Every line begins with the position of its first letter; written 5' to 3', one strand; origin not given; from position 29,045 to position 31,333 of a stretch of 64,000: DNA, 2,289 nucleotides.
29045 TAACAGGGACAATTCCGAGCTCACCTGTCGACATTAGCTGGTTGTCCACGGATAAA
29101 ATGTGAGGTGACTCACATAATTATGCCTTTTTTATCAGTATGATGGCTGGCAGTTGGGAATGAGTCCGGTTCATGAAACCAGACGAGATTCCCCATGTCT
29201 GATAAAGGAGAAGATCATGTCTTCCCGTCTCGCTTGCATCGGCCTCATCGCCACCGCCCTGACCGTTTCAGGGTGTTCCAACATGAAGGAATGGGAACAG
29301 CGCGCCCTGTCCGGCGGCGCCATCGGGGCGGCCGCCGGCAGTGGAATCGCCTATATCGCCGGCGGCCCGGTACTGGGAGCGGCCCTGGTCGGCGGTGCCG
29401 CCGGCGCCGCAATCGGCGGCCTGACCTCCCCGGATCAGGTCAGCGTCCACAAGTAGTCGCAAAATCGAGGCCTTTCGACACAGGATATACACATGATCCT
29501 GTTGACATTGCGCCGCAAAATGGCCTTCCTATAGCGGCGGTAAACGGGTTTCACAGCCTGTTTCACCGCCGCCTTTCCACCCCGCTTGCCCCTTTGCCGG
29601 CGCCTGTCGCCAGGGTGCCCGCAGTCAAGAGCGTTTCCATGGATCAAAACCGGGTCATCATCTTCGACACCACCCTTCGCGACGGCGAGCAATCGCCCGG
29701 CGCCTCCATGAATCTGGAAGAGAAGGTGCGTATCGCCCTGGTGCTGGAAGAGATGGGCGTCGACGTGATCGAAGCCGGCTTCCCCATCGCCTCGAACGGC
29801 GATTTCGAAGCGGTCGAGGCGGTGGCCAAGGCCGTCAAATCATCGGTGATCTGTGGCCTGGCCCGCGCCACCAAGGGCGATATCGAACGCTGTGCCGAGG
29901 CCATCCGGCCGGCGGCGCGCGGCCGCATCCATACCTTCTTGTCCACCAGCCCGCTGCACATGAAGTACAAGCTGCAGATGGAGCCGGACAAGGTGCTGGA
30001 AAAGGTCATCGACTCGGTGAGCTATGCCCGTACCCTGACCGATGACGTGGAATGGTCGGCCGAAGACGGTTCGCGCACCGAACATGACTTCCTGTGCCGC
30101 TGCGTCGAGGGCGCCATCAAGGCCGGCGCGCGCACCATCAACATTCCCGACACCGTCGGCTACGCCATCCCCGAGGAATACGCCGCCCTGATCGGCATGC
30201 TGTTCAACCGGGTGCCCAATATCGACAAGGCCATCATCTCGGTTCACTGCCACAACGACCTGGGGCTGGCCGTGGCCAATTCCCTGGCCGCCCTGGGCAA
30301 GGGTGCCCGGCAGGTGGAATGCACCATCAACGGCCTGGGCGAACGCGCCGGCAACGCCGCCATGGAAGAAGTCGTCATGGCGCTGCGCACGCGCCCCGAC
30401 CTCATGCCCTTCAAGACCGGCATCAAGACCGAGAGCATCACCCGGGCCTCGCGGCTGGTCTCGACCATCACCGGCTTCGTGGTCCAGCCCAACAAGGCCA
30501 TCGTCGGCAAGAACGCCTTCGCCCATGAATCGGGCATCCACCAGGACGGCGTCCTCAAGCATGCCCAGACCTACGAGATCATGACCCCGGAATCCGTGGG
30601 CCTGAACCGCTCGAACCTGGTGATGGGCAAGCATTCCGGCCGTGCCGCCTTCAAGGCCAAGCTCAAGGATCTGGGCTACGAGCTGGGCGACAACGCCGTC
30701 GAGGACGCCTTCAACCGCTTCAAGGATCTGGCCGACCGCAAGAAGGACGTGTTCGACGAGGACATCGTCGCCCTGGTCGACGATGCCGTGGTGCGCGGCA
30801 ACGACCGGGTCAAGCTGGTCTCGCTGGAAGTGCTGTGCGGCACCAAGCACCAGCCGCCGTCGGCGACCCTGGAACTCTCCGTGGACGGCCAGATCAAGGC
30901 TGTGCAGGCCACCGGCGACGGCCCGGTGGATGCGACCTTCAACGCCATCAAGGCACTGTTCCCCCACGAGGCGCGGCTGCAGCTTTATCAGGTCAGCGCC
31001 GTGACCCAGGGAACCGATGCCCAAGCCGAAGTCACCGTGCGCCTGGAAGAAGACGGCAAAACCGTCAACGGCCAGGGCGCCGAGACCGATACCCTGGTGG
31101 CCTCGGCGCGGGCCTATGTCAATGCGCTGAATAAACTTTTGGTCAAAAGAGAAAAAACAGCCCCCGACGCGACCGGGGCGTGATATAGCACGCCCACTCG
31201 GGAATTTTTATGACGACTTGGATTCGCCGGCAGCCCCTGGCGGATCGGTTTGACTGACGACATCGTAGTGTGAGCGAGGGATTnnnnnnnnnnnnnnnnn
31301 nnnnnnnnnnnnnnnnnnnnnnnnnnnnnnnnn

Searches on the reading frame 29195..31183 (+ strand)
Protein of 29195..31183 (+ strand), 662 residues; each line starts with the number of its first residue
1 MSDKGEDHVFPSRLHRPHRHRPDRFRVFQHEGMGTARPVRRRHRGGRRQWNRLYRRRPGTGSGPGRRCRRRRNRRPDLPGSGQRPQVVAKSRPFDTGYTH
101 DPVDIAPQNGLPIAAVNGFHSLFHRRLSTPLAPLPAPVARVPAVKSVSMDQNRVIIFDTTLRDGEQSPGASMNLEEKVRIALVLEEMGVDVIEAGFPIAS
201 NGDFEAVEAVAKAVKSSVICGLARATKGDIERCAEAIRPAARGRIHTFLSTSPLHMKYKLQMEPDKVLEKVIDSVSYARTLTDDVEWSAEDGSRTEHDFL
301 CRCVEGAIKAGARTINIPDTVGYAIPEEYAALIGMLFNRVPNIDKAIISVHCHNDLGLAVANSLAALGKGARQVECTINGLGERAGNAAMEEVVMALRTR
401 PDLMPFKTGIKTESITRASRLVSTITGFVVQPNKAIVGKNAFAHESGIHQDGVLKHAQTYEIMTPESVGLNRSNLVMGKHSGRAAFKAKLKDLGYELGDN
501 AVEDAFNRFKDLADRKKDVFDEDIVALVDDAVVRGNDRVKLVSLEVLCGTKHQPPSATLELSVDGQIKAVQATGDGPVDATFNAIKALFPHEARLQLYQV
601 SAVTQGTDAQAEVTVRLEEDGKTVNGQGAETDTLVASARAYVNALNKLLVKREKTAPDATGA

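Call 62: search_protein_families(library=pfam, proteins=[window:29195-31183:+], max_evalue=0.00001)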
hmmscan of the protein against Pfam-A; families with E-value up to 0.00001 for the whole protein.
window:29195-31183:+ (662 aa): 3 families
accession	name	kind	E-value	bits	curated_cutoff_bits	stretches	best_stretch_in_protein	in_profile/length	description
PF00682.25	HMGL-like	-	5.5e-95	318.1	29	1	153-422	1-260/260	HMGL-like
PF08502.15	LeuA_dimer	-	3.7e-39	134.1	24.9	1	519-649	2-131/131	LeuA allosteric (dimerisation) domain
PF22617.1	HCS_D2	-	3.4e-31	107.9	27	1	436-517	1-82/82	Homocitrate synthase post-HMGL domain-like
